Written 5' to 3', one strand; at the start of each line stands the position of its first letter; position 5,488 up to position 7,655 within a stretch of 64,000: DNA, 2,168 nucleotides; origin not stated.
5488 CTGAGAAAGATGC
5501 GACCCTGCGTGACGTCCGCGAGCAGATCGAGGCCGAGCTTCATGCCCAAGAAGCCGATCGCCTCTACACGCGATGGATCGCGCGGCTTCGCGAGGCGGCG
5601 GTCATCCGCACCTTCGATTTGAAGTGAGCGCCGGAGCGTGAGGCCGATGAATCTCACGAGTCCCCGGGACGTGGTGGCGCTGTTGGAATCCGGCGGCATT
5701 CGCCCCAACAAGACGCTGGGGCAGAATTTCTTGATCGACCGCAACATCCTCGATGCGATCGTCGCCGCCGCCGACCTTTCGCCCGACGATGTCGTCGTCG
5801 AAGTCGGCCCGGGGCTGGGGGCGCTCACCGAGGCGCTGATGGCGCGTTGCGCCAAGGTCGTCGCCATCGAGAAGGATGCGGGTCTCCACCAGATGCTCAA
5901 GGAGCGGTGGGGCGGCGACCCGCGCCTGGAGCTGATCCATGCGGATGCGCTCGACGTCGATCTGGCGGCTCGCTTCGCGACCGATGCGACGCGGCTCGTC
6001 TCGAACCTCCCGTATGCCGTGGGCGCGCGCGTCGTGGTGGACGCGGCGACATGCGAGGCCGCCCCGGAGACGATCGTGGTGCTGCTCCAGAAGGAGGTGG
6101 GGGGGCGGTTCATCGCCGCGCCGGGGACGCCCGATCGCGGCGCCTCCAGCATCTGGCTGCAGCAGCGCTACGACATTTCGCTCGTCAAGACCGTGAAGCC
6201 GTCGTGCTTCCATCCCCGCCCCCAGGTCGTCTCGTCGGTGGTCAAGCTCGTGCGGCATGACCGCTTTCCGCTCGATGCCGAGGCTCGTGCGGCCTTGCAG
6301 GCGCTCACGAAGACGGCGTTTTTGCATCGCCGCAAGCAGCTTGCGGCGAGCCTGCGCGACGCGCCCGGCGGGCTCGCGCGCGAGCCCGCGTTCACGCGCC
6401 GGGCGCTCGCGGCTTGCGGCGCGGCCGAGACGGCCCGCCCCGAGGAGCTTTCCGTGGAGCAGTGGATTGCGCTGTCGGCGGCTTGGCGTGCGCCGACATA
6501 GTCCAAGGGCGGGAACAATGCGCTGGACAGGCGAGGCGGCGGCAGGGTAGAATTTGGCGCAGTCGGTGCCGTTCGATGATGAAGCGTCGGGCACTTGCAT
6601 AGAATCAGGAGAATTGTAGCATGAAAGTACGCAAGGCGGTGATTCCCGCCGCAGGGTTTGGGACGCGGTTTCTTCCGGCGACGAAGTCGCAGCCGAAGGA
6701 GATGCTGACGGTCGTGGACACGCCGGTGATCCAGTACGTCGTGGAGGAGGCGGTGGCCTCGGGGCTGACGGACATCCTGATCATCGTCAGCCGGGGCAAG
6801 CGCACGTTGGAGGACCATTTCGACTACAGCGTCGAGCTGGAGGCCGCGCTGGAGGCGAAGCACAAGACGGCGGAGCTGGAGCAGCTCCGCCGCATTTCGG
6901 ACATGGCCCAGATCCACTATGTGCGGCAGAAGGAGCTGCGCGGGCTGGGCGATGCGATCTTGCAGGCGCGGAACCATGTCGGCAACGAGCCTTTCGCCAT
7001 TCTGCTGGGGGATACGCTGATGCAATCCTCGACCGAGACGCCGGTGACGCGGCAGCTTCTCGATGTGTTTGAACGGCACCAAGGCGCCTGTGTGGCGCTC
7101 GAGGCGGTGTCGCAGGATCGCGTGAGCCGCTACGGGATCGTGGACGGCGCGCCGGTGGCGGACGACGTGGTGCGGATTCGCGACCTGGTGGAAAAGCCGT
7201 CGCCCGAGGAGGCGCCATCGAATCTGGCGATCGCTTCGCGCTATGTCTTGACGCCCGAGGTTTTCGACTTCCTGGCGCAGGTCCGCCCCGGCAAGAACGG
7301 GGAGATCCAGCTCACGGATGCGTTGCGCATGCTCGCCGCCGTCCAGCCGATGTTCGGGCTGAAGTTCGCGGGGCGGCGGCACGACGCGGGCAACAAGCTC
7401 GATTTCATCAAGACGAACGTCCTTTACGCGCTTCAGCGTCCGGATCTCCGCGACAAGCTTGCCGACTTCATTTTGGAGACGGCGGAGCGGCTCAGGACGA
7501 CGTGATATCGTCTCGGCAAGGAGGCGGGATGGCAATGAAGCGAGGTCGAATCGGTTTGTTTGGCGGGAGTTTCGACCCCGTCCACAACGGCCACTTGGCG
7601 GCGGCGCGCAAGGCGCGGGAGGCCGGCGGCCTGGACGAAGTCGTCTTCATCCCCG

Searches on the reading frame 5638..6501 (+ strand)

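Call 79: search_protein_families(library=pfam, proteins=[window:5638-6501:+], max_evalue=0.001)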
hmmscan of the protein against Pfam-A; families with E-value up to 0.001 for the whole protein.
window:5638-6501:+ (287 aa): 3 families
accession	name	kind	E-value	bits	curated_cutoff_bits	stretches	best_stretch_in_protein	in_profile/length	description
PF00398.26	RrnaAD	-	5.7e-51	173.6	24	1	24-242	5-226/263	Ribosomal RNA adenine dimethylase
PF13649.12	Methyltransf_25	-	0.00024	22.1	27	1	53-111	1-62/97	Methyltransferase domain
PF08241.18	Methyltransf_11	-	0.00056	20.9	21.2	0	54-111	1-58/95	Methyltransferase domain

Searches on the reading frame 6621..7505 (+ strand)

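Call 79: search_protein_families(library=pfam, proteins=[window:6621-7505:+], max_evalue=0.001)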
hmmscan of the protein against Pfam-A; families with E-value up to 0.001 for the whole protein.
window:6621-7505:+ (294 aa): 3 families
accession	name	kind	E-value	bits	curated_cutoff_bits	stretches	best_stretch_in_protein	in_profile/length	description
PF00483.29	NTP_transferase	-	5.3e-30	105.2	21.2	1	5-267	1-240/245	Nucleotidyl transferase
PF12804.13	NTP_transf_3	-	3.4e-07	31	27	1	6-161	1-122/160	MobA-like NTP transferase domain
PF01128.25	IspD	-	0.00033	20.9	27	1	6-60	3-55/221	2-C-methyl-D-erythritol 4-phosphate cytidylyltransferase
